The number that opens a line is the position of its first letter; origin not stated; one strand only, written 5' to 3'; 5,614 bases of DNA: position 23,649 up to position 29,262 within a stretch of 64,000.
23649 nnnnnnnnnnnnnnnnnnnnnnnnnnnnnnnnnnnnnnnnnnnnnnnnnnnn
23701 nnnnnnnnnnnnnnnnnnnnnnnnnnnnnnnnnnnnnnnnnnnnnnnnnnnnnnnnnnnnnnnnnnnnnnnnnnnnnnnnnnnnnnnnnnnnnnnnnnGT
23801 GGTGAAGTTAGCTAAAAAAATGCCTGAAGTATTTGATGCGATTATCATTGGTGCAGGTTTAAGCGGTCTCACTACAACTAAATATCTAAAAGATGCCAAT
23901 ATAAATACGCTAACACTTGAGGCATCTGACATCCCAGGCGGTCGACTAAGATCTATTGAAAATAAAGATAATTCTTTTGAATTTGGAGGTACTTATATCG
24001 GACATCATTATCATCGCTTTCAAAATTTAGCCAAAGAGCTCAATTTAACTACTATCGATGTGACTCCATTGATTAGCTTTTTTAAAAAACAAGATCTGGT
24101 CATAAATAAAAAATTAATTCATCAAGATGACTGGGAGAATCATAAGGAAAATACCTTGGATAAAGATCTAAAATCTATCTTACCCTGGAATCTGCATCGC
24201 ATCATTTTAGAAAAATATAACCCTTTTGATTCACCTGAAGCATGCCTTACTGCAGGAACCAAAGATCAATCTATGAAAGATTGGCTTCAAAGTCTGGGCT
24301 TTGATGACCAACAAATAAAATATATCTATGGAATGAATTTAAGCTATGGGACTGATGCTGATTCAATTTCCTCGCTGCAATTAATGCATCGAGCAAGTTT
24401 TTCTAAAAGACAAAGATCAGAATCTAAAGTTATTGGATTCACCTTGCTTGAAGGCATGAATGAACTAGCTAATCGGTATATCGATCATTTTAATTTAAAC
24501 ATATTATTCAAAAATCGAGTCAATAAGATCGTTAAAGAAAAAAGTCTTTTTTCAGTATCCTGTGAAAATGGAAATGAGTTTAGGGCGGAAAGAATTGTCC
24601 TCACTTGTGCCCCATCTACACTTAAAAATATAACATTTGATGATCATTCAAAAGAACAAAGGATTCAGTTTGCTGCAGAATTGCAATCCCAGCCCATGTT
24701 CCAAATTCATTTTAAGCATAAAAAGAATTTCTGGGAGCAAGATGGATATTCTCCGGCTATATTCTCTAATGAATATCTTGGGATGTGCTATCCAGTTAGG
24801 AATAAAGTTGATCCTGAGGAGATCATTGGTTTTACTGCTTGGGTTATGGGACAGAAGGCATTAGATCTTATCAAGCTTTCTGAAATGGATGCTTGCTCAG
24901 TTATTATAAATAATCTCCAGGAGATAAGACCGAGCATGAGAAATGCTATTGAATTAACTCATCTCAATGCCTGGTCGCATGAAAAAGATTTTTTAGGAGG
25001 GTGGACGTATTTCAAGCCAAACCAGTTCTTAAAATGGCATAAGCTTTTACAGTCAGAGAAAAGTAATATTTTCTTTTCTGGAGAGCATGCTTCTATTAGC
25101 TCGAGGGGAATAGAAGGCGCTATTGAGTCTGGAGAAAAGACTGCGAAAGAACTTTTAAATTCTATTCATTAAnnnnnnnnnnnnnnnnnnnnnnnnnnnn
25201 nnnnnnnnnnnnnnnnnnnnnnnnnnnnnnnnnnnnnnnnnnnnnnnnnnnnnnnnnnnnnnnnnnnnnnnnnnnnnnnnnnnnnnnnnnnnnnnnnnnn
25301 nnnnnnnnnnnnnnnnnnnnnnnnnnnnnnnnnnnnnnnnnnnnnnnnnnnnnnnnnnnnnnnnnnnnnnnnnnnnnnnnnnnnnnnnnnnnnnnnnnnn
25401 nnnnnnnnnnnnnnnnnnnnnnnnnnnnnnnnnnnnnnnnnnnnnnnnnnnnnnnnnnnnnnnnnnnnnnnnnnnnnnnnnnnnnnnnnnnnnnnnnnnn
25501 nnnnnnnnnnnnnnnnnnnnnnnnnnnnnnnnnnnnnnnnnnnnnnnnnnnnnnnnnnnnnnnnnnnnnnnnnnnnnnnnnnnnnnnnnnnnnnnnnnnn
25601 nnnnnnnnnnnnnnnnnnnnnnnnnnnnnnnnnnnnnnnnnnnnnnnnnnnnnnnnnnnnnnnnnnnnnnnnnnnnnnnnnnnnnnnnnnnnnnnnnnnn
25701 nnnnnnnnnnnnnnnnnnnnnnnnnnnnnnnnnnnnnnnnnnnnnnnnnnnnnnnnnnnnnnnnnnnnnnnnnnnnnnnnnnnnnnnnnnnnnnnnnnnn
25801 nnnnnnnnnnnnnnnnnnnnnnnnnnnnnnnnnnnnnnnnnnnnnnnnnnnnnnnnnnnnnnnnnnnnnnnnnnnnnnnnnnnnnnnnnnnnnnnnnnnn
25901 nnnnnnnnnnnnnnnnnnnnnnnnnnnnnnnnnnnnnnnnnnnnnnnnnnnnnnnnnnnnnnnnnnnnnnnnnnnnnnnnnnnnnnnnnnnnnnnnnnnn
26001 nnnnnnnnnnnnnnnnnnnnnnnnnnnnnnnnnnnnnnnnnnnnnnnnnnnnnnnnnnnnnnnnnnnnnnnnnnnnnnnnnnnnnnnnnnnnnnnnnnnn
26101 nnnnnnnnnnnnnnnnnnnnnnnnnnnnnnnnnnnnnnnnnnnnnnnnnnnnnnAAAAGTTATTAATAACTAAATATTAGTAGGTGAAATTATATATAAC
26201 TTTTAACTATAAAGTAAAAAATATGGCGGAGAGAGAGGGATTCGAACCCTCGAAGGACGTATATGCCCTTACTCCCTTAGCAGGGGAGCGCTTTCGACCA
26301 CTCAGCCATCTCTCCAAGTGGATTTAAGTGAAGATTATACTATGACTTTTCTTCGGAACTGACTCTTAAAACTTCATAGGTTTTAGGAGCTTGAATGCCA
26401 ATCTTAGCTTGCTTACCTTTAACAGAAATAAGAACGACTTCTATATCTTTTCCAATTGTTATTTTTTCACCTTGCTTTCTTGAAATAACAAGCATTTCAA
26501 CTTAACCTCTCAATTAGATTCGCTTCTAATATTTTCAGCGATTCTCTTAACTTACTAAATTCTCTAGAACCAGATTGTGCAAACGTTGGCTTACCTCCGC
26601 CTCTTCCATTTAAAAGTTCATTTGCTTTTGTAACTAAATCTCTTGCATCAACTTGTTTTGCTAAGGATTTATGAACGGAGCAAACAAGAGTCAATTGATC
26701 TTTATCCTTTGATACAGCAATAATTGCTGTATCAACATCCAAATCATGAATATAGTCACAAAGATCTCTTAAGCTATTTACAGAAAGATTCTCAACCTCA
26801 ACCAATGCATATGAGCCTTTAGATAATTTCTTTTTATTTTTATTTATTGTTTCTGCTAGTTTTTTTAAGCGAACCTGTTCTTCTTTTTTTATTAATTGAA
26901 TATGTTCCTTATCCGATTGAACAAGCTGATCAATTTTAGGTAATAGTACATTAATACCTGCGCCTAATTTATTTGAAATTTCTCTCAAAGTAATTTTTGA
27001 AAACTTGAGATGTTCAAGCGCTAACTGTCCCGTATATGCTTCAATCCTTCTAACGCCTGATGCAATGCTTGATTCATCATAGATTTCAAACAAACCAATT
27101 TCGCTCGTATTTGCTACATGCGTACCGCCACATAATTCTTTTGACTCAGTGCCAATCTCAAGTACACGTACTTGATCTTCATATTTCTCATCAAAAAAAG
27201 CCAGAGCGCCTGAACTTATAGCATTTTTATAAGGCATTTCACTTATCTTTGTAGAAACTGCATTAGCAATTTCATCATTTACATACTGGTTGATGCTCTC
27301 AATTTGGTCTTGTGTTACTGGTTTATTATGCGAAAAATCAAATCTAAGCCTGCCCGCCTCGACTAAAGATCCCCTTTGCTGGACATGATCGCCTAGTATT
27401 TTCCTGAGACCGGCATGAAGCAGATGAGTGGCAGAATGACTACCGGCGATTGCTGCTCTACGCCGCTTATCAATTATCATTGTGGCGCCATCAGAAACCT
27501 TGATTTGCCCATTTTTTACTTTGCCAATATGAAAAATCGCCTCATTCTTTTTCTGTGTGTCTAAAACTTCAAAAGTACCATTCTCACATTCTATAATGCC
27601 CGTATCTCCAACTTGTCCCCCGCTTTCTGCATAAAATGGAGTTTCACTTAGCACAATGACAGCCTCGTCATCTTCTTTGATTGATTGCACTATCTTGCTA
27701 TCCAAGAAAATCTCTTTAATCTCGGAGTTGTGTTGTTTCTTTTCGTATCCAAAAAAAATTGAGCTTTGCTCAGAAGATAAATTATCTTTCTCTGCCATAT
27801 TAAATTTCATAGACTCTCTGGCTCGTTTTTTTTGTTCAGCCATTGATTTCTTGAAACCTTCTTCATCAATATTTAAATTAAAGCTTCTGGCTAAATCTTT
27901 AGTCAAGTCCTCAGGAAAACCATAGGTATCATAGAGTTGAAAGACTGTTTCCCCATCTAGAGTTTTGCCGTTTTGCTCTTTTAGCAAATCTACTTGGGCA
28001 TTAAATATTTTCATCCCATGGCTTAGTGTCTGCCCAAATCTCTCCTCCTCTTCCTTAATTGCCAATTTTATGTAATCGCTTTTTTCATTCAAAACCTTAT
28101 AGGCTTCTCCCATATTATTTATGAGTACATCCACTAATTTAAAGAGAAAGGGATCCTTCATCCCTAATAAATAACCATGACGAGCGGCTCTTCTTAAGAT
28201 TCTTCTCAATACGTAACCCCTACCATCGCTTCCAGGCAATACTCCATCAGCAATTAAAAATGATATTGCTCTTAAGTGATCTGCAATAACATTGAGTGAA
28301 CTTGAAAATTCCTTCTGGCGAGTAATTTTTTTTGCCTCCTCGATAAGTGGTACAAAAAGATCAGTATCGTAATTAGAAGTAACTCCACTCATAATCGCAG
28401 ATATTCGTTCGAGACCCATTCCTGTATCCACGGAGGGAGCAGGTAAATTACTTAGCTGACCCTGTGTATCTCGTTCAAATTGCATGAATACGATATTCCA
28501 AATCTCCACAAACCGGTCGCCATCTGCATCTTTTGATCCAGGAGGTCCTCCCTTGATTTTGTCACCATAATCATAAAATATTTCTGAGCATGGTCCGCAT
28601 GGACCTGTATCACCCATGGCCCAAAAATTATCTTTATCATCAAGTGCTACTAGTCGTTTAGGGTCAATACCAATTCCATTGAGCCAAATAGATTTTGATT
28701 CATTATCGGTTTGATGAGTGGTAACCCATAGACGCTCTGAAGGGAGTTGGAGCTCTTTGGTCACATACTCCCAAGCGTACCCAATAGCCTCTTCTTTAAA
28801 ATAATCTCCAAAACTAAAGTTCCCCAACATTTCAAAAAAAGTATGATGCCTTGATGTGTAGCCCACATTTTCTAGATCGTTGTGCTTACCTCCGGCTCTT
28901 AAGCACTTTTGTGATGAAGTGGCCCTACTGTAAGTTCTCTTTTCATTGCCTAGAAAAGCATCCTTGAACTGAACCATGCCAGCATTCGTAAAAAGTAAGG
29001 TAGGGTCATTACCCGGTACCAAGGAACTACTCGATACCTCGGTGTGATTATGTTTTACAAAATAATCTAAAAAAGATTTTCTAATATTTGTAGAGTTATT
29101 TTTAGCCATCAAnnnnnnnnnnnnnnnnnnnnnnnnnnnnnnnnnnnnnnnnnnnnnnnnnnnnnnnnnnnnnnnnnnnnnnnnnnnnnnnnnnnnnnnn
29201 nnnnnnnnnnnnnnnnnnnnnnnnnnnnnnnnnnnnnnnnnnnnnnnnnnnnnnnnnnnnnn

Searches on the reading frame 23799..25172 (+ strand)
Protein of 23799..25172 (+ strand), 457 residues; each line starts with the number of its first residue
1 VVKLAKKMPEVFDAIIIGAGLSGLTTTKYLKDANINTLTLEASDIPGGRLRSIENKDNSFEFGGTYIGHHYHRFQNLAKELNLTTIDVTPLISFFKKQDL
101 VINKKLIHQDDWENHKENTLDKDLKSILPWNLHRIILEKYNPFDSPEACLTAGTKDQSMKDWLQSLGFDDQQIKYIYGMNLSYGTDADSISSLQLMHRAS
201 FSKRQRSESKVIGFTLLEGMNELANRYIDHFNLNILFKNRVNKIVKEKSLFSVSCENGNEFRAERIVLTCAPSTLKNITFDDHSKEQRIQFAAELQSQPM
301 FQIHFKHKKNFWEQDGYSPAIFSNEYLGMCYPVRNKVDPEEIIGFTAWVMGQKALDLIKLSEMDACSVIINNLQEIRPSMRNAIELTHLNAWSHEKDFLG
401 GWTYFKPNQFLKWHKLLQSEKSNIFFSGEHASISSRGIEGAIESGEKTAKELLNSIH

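Call 5: search_protein_families(library=pfam, proteins=[window:23799-25172:+])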
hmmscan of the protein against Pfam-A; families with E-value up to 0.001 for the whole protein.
window:23799-25172:+ (457 aa): 4 families
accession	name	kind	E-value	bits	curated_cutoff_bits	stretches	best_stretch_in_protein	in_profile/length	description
PF01593.30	Amino_oxidase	-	5.6e-43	148.3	19.8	1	21-453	1-443/443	Flavin containing amine oxidoreductase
PF13450.12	NAD_binding_8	-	6.1e-10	39.7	21.9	1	16-80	1-67/68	NAD(P)-binding Rossmann-like domain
PF13738.12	Pyr_redox_3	-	1.5e-05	24.8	30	0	225-268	88-130/305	Pyridine nucleotide-disulphide oxidoreductase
PF03486.20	HI0933_like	-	0.00055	19.9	50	0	13-99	2-81/244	HI0933-like protein Rossmann domain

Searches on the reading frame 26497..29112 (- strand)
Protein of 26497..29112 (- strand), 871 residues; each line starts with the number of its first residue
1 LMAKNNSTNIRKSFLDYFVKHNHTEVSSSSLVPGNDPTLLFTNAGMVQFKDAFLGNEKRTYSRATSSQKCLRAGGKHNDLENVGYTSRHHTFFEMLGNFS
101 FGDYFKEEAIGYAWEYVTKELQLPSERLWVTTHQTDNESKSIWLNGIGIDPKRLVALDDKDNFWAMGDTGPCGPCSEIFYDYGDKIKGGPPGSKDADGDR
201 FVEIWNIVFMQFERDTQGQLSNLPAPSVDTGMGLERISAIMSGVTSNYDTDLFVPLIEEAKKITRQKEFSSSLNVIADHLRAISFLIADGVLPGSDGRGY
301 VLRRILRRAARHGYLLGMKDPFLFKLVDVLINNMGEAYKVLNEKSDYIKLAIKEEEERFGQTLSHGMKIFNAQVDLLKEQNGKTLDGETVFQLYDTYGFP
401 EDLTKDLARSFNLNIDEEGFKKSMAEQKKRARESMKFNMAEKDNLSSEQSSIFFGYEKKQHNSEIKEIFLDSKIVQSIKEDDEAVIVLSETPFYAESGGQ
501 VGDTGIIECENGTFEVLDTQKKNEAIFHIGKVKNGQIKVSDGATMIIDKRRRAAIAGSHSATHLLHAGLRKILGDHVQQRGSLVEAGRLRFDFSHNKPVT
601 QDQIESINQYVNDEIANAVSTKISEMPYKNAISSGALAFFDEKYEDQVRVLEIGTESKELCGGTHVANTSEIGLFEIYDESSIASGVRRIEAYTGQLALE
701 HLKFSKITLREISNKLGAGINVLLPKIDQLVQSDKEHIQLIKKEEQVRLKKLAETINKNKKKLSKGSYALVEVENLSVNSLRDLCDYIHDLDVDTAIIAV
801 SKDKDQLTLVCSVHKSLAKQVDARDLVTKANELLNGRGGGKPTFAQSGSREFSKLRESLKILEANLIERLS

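Call 5: search_protein_families(library=pfam, proteins=[window:26497-29112:-])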
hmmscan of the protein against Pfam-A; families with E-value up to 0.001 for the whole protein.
window:26497-29112:- (871 aa): 3 families
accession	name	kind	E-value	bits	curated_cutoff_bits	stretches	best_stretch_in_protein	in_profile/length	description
PF01411.24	tRNA-synt_2c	-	6.2e-217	721.9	30.3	1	9-550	1-551/552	tRNA synthetases class II (A)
PF07973.19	tRNA_SAD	-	1.6e-16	60.5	24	1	648-691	1-44/44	Threonyl and Alanyl tRNA synthetase second additional domain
PF02272.25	DHHA1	-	1.9e-08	35.1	25.9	1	767-865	3-99/102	DHHA1 domain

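Call 70: list_cluster_members(proteins=[window:26497-29112:-, window:49298-50431:-, window:17991-19280:+, window:21051-22064:+, window:20341-21054:+, window:17020-17988:+, window:34754-37321:-, window:45261-48089:-, window:5458-7164:+, window:32593-34368:-])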
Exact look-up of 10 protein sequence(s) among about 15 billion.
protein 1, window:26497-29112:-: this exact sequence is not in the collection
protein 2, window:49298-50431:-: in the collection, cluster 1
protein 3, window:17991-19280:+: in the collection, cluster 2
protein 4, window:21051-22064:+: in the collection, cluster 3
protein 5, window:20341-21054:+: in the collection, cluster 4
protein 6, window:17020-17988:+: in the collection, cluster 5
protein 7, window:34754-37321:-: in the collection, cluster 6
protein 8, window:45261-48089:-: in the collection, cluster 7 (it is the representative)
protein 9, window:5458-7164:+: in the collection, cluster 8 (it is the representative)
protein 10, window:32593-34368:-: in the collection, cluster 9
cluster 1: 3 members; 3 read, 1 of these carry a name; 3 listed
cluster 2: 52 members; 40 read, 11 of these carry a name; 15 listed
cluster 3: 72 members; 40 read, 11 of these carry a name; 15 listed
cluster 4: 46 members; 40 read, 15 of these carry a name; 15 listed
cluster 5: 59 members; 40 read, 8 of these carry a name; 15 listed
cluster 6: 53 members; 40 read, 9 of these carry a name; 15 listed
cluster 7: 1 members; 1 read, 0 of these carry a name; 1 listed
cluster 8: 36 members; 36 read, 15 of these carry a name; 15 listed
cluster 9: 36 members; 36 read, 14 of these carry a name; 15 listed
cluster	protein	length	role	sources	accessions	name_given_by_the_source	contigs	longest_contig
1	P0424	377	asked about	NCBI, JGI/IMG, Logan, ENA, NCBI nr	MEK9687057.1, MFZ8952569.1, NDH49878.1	MAG: cell division protein FtsZ [Gammaproteobacteria bacterium] | cell division protein FtsZ | cell division protein FtsZ [Pseudomonadota bacterium]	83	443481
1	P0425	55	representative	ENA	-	-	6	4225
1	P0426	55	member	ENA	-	-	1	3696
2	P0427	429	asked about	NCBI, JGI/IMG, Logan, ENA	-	glutamate-1-semialdehyde 2,1-aminomutase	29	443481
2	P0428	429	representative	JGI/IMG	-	-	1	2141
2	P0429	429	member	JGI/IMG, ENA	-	glutamate-1-semialdehyde 2,1-aminomutase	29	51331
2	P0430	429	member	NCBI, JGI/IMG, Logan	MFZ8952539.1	MAG: glutamate-1-semialdehyde 2,1-aminomutase [Gammaproteobacteria bacterium] | glutamate-1-semialdehyde 2,1-aminomutase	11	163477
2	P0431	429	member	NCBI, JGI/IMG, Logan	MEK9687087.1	MAG: glutamate-1-semialdehyde 2,1-aminomutase [Gammaproteobacteria bacterium] | glutamate-1-semialdehyde 2,1-aminomutase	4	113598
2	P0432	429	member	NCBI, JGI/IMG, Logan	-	glutamate-1-semialdehyde 2,1-aminomutase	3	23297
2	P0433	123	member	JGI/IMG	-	glutamate-1-semialdehyde 2,1-aminomutase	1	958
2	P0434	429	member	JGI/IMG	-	glutamate-1-semialdehyde 2,1-aminomutase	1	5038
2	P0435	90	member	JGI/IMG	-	glutamate-1-semialdehyde 2,1-aminomutase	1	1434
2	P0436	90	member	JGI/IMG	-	glutamate-1-semialdehyde 2,1-aminomutase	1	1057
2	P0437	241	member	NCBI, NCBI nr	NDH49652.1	MAG: aminotransferase class III-fold pyridoxal phosphate-dependent enzyme, partial ... | aminotransferase class III-fold pyridoxal phosphate-dependent enzyme [Pseudomonadota ...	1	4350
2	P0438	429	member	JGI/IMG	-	glutamate-1-semialdehyde 2,1-aminomutase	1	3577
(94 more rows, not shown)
